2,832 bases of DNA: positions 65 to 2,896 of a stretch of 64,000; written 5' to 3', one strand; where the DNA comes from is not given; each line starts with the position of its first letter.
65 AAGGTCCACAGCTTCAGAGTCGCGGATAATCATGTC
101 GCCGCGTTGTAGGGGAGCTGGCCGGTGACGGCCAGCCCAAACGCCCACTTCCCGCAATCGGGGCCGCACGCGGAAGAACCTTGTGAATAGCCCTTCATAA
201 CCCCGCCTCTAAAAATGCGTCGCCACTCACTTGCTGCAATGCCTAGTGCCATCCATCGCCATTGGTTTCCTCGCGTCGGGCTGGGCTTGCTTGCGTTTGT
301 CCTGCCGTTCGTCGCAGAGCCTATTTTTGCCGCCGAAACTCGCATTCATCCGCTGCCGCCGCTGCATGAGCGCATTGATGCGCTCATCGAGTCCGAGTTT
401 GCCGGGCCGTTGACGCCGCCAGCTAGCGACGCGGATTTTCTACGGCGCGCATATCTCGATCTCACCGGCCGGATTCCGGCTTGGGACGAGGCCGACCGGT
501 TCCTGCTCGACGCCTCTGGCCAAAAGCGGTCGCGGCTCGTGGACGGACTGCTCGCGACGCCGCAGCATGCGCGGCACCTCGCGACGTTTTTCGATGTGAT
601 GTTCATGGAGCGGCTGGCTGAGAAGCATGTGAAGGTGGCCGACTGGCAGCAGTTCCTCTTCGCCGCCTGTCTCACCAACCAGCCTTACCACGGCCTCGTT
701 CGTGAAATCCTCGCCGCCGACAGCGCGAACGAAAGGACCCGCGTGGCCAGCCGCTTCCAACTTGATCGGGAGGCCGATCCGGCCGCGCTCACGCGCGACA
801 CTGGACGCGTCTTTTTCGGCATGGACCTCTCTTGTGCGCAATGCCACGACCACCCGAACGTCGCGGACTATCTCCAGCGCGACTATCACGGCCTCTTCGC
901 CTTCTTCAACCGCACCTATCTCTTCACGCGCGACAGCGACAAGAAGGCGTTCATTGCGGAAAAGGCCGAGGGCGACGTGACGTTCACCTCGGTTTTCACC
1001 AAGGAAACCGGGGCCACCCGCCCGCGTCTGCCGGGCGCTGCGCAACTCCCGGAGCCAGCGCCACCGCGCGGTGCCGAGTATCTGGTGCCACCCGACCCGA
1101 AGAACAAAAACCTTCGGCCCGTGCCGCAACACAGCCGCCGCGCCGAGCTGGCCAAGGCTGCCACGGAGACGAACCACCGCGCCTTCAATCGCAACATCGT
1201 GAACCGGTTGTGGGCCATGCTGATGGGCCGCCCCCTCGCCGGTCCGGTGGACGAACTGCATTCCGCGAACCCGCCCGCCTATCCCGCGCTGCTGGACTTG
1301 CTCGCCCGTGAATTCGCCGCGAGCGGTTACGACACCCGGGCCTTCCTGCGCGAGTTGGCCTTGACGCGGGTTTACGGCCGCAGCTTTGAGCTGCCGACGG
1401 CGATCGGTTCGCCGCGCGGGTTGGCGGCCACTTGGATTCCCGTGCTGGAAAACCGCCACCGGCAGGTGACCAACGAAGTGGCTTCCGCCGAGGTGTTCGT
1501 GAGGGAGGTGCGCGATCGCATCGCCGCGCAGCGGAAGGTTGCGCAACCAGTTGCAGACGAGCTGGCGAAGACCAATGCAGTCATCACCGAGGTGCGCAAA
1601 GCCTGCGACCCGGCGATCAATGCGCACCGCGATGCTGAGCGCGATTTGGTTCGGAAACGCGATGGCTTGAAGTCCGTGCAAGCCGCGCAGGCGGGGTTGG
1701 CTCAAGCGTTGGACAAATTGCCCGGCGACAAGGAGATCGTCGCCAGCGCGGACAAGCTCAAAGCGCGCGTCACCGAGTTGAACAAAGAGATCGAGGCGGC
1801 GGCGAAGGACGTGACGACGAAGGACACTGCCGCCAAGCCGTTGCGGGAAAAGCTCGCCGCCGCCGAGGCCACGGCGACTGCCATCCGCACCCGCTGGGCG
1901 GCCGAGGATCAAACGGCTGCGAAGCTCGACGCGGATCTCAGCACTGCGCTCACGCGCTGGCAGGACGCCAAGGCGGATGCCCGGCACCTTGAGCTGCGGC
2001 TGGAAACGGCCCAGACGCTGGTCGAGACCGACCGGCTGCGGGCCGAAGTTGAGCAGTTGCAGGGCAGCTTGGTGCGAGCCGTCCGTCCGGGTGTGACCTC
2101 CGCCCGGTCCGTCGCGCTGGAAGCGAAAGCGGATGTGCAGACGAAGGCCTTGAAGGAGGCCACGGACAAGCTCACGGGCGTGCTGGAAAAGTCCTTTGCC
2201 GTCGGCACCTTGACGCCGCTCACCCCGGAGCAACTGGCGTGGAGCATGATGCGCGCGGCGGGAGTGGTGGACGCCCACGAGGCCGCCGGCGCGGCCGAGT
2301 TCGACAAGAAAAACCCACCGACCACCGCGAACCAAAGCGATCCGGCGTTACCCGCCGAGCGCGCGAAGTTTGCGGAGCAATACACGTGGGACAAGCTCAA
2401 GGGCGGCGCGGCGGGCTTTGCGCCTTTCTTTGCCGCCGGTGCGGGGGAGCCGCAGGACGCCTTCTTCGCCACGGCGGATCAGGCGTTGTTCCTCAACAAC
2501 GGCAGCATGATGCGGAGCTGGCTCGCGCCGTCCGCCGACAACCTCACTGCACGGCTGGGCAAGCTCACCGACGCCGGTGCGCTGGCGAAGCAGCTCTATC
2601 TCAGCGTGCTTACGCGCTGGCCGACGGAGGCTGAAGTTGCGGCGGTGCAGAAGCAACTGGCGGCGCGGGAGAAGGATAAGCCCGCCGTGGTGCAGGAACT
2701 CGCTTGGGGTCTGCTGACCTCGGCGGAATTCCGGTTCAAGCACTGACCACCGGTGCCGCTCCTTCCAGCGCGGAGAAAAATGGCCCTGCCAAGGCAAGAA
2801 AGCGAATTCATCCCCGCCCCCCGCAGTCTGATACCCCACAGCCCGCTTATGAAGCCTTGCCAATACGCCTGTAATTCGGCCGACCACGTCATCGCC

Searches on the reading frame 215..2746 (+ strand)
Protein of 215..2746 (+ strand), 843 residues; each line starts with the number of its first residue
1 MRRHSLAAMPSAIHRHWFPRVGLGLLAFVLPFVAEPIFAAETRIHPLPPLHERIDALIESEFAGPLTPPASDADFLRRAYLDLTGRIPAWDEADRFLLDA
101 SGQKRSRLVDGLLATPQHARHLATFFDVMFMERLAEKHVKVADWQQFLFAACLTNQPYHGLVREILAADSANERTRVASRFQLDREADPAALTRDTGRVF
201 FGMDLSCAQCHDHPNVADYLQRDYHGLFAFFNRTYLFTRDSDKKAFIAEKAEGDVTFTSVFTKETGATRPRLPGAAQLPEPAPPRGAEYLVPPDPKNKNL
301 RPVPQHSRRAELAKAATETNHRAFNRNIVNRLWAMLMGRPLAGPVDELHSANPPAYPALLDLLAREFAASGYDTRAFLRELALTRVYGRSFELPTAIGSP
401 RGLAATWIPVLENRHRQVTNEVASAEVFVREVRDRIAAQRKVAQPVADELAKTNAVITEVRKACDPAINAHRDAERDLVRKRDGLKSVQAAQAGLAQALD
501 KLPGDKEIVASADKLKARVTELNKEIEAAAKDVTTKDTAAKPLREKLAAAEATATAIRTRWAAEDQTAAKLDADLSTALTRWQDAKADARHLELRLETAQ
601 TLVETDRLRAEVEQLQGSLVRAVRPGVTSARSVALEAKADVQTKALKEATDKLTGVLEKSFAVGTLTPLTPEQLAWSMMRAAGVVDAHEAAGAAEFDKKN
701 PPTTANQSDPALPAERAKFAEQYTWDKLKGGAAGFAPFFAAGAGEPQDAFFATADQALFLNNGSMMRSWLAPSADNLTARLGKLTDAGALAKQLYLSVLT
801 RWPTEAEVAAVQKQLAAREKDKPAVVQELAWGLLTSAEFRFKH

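Call 6: search_protein_families(library=pfam, proteins=[window:215-2746:+])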
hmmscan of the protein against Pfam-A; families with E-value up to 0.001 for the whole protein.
window:215-2746:+ (843 aa): 2 families
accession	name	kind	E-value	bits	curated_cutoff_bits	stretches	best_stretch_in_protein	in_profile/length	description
PF07583.16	PSCyt2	-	7.6e-34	117.9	29.8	1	65-234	16-207/209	Protein of unknown function (DUF1549)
PF07587.16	PSD1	-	3.2e-25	89.4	28.5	1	308-393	1-87/244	Protein of unknown function (DUF1553)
